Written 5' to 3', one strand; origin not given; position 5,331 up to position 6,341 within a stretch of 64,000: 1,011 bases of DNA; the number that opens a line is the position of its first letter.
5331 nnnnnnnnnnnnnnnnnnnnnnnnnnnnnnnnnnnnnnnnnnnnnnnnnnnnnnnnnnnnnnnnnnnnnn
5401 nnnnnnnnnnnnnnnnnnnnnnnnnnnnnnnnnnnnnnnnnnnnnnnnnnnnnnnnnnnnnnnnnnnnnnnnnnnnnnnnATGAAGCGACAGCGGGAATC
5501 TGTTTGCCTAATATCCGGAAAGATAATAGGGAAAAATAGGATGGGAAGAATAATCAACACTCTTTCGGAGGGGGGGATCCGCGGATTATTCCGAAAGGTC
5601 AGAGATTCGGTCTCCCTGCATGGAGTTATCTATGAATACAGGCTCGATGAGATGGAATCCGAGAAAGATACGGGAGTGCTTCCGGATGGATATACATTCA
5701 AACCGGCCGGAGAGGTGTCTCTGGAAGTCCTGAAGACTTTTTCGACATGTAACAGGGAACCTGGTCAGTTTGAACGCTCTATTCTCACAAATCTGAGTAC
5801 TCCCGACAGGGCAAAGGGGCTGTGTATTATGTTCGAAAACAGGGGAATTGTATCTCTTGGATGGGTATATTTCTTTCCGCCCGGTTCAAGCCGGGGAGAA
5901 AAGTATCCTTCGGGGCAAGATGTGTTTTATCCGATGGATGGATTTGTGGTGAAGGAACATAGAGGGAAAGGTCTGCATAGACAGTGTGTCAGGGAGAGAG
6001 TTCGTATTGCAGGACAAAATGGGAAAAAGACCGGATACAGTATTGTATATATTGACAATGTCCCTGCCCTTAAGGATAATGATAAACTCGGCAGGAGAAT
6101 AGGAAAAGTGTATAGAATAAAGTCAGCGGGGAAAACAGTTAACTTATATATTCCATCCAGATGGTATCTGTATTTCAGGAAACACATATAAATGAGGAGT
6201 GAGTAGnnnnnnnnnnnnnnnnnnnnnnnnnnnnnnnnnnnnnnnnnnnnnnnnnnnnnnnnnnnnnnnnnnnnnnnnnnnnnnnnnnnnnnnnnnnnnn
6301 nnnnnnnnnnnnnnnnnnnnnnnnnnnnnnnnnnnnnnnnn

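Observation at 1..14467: Surface-glycan locus carrying an atypical acyl/aminoacyl decoration toolkit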

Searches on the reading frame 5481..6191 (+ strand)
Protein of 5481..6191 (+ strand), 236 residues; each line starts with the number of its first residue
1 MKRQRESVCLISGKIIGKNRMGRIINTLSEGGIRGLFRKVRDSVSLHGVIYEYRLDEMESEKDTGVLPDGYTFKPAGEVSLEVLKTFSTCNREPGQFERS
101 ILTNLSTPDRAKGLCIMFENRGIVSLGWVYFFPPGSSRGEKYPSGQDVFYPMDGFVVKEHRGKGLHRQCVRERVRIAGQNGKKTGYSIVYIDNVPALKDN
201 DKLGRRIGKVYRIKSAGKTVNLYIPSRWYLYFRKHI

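Call 9: search_protein_families(library=pfam, proteins=[window:5481-6191:+], max_evalue=0.01)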
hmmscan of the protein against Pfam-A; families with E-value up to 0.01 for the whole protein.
window:5481-6191:+ (236 aa): 0 families
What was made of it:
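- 5541..6191 (+): Divergent GNAT-fold acyltransferase (216 aa). Its start is 1 nt after the GT4a stop, and it lies directly upstream of the lyase. No Pfam hit (call 9).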

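Call 11: search_protein_families(library=ncbifam, proteins=[window:5481-6191:+], max_evalue=0.01)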
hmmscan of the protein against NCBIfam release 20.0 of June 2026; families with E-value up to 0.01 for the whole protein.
window:5481-6191:+ (236 aa): 0 families

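Call 31: search_solved_structures(query=window:5541-6191:+, max_evalue=10, show_alignments=2)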
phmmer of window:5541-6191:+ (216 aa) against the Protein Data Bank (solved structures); distinct sequences matched with E-value up to 10: 1.
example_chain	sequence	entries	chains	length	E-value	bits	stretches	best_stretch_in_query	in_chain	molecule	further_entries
3exn_A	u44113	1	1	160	0.44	13.4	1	122-177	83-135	Probable acetyltransferase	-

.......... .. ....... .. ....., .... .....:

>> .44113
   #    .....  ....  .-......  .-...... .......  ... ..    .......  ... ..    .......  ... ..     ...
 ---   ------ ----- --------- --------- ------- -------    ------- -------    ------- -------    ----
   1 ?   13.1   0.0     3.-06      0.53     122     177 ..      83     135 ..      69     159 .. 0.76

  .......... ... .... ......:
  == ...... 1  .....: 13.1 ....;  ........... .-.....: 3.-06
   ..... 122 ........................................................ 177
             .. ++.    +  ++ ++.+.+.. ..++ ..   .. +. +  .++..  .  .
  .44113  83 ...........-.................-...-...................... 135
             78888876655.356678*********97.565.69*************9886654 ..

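Call 34: find_homologous_proteins(query=window:5541-6191:+, max_evalue=0.001)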
Query window:5541-6191:+ (216 aa): 4 proteins with E <= 0.001 among 150 candidates.
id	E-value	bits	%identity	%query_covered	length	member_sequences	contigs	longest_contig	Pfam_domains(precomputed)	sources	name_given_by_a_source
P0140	7.8e-144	495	100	100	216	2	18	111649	-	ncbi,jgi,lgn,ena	-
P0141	1.0e-64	236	50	99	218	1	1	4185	-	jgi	-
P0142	1.8e-57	213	53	89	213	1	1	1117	-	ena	-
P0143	2.1e-48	183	45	99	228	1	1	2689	-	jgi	-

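Call 43: search_protein_representatives(alignment_id=A3)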
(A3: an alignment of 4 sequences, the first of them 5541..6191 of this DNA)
Query: 4 sequences, 219 profile positions. Proteins with E-value up to 0.001 (for the whole library): 75; up to 1e-10: 4; up to 1e-30: 3. The best 75 are listed.
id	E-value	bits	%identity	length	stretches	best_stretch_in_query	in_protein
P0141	5.0e-111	385.9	-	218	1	1-219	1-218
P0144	1.6e-65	237.1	-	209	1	16-219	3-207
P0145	4.8e-52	193.0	-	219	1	8-218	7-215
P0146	6.0e-12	62.0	-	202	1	37-187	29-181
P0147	1.6e-10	57.3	-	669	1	15-183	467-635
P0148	5.2e-10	55.6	-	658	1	36-201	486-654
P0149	3.1e-09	53.1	-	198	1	19-200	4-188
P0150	6.8e-09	52.0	-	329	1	3-212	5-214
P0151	2.8e-08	50.0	-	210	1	4-204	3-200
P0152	6.0e-08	48.9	-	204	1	31-192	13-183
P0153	7.7e-08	48.5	-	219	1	5-208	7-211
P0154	1.3e-07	47.8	-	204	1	82-189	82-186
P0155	3.1e-07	46.5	-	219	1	1-192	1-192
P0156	5.2e-07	45.8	-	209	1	102-196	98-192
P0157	6.3e-07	45.5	-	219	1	94-211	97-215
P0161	1.2e-06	44.6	-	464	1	74-183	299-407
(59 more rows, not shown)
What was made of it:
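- The partner GNAT family is itself tiny (call 43), which suggests the two evolved as a pair.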

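Call 44: search_protein_families(library=pfam, proteins=[P0146, P0147, P0148, P0149, P0150, P0151, P0152, P0153, P0154, P0161], max_evalue=0.01)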
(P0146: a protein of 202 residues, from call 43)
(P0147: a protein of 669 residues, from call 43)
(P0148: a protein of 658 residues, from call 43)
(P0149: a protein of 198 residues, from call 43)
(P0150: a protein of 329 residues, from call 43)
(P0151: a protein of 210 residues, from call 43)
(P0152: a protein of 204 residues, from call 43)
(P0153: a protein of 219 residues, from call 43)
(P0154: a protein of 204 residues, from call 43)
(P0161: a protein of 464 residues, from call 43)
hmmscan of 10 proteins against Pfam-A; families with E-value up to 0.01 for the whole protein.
P0146 (202 aa): 0 families

P0147 (669 aa): 2 families
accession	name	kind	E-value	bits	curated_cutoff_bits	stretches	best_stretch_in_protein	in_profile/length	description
PF01943.22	Polysacc_synt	-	4e-15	56.4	28.2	1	5-270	5-270/274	Polysaccharide biosynthesis protein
PF13440.11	Polysacc_synt_3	-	3.9e-13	49.7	23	1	71-311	42-280/293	Polysaccharide biosynthesis protein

P0148 (658 aa): 4 families
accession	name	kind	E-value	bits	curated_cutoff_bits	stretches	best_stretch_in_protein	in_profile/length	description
PF01943.22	Polysacc_synt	-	3.7e-16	59.8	28.2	1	3-271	3-271/274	Polysaccharide biosynthesis protein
PF13440.11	Polysacc_synt_3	-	4.1e-11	43.1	23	1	31-309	7-279/293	Polysaccharide biosynthesis protein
PF00583.31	Acetyltransf_1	-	0.00076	20.2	20.7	1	593-640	69-116/116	Acetyltransferase (GNAT) family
PF21491.2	MIMI_R596-like_C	-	0.0042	17.4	27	0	487-562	6-91/107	Mimivirus sulfhydryl oxidase R596-like, C-terminal domain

P0149 (198 aa): 2 families
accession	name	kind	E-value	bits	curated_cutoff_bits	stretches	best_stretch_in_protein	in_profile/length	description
PF00583.31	Acetyltransf_1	-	2.4e-06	28.2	20.7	1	59-172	15-113/116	Acetyltransferase (GNAT) family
PF13673.13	Acetyltransf_10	-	0.0019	18.6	23.6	0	121-164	54-97/128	Acetyltransferase (GNAT) domain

P0150 (329 aa): 5 families
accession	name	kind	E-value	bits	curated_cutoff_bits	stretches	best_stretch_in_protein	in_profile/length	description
PF00583.31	Acetyltransf_1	-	1.9e-10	41.5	20.7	1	82-188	20-116/116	Acetyltransferase (GNAT) family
PF13508.13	Acetyltransf_7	-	2.2e-05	25.2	27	1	95-189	3-83/84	Acetyltransferase (GNAT) domain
PF13673.13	Acetyltransf_10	-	0.00041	20.8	23.6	1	81-197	20-116/128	Acetyltransferase (GNAT) domain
PF13527.13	Acetyltransf_9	-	0.00048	20.6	25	1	74-169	18-110/127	Acetyltransferase (GNAT) domain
PF13302.13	Acetyltransf_3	-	0.0034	18.5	25.4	1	79-189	34-138/138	Acetyltransferase (GNAT) domain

P0151 (210 aa): 1 family
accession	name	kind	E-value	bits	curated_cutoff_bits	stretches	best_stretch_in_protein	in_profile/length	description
PF00583.31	Acetyltransf_1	-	0.00035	21.3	20.7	1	83-183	26-116/116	Acetyltransferase (GNAT) family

P0152 (204 aa): 2 families
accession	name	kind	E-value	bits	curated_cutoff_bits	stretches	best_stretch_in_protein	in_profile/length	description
PF00583.31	Acetyltransf_1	-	5.4e-09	36.8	20.7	1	78-179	29-116/116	Acetyltransferase (GNAT) family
PF13673.13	Acetyltransf_10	-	0.0043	17.5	23.6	1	120-194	49-122/128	Acetyltransferase (GNAT) domain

P0153 (219 aa): 1 family
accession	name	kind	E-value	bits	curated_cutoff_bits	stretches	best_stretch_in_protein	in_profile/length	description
PF00583.31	Acetyltransf_1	-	0.0046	17.7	20.7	1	68-181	3-109/116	Acetyltransferase (GNAT) family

P0154 (204 aa): 3 families
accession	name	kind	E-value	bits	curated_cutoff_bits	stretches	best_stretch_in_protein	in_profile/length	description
PF00583.31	Acetyltransf_1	-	5e-10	40.1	20.7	1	77-185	17-116/116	Acetyltransferase (GNAT) family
PF13508.13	Acetyltransf_7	-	0.0014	19.4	27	1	95-187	5-84/84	Acetyltransferase (GNAT) domain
PF08445.16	FR47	-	0.0035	17.7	22.1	1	133-190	26-82/86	FR47-like protein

P0161 (464 aa): 3 families
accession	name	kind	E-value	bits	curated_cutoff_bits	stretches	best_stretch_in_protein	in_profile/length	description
PF00583.31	Acetyltransf_1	-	4.4e-06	27.4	20.7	0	134-190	60-116/116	Acetyltransferase (GNAT) family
PF13508.13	Acetyltransf_7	-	0.0034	18.1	27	0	135-191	31-83/84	Acetyltransferase (GNAT) domain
PF14542.12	Acetyltransf_CG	-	0.0062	17.1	30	0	351-390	20-59/80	GCN5-related N-acetyl-transferase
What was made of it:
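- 5541..6191 (+): Remote hits are Acetyltransf_1 GNATs (calls 43, 44).
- On GNAT acyltransferases (for the 216-aa ORF): Remote profile hits are Acetyltransf_1 proteins (calls 43, 44).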

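Call 68: predict_structure(alignment_id=A3)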
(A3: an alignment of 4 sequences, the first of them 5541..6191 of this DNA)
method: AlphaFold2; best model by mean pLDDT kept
length: 216 residues; sequences in the alignment: 4
mean_pLDDT: 64.6   pTM: 0.62
mean pLDDT of the five models: 64.6, 57.6, 49.1, 44.2, 42.0
residues with pLDDT >= 90: 0; 70-90: 97; 50-70: 85; < 50: 34
segments of 3 or more residues with pLDDT < 50: 1-11, 113-121, 173-182, 214-216
pLDDT, mean of each block of 10 residues (from residue 1): 38 57 71 72 67 81 74 56 55 76 74 45 61 70 79 79 73 41 67 70 64 45
secondary structure, 60 per line:
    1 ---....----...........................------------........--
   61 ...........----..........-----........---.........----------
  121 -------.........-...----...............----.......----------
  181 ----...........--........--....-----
elements in order: H4-7 H12-23 E24-34 H35-38 E51-55 H61-71 H76-85 E91-98 E102-110 E128-136 H145-159 E164-170 E185-195 E198-205 H208-211

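Call 70: fold_search(model_id=the predicted structure, library=pdb)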
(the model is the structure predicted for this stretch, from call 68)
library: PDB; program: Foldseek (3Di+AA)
matches with E <= 10: 802; with E <= 0.001: 54
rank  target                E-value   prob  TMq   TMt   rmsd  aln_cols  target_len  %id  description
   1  2wpw_A                4.4e-07  1.00  0.49  0.34   6.7       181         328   13  Tandem GNAT protein from the clavulanic acid biosynthesis pathway (without AcCoA) (released 2009-12-29)
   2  2wpw_C                4.7e-07  1.00  0.54  0.38   8.6       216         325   13  Tandem GNAT protein from the clavulanic acid biosynthesis pathway (without AcCoA) (released 2009-12-29)
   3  2wpw_B                1.2e-06  1.00  0.50  0.35   9.2       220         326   12  Tandem GNAT protein from the clavulanic acid biosynthesis pathway (without AcCoA) (released 2009-12-29)
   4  7wx6                  3.9e-06  1.00  0.49  0.41   8.0       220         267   12  A Legionella acetyltransferase VipF (released 2022-09-14)
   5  5kf1_A                4.9e-06  1.00  0.46  0.33   5.5       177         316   11  X-ray structure of a glucosamine N-Acetyltransferase from Clostridium acetobutylicum, apo form, pH 5 (released 2016-07-06)
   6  6wqb                  7.1e-06  1.00  0.52  0.40   7.5       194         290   13  Crystal structure of VipF from Legionella hackeliae in complex with acetyl-CoA (released 2021-11-10)
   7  5kf2                  7.5e-06  1.00  0.51  0.36   5.0       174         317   11  X-ray structure of a glucosamine N-Acetyltransferase from Clostridium acetobutylicum, apo form, pH 8 (released 2016-07-06)
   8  7wx5                  7.5e-06  1.00  0.48  0.37   9.3       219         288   11  a Legionella acetyltransferase effector VipF (released 2023-02-22)
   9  7q3a_A                8.0e-06  1.00  0.52  0.35   7.7       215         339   12  Crystal structure of MAB_4324 a tandem repeat GNAT from Mycobacterium abscessus (released 2022-05-04)
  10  2wpx_A                8.5e-06  1.00  0.51  0.36   7.1       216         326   14  Tandem GNAT protein from the clavulanic acid biosynthesis pathway (with AcCoA) (released 2009-12-29)
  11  7b3a                  1.1e-05  1.00  0.44  0.36   9.2       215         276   13  Crystal structure of PamZ (released 2021-11-10)
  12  5kgh_B                1.2e-05  1.00  0.50  0.36   5.9       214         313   11  X-ray structure of a glucosamine N-Acetyltransferase from Clostridium acetobutylicum, mutant Y297F (released 2016-07-06)
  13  4ius                  1.3e-05  1.00  0.46  0.40   7.7       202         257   12  GCN5-related N-acetyltransferase from Kribbella flavida. (released 2013-01-30)
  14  7q3a_B                1.5e-05  1.00  0.50  0.34   8.6       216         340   12  Crystal structure of MAB_4324 a tandem repeat GNAT from Mycobacterium abscessus (released 2022-05-04)
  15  6wqc                  1.7e-05  1.00  0.50  0.39  11.3       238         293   12  Crystal structure of VipF from Legionella hackeliae in complex with CoA (released 2021-11-10)
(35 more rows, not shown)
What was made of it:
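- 5541..6191 (+): AF2 model pLDDT 64.6, and all of the top 50 PDB Foldseek hits are GNATs (calls 68, 70).
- GNAT identity of the upstream gene: calls 31, 43, 44, 70.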
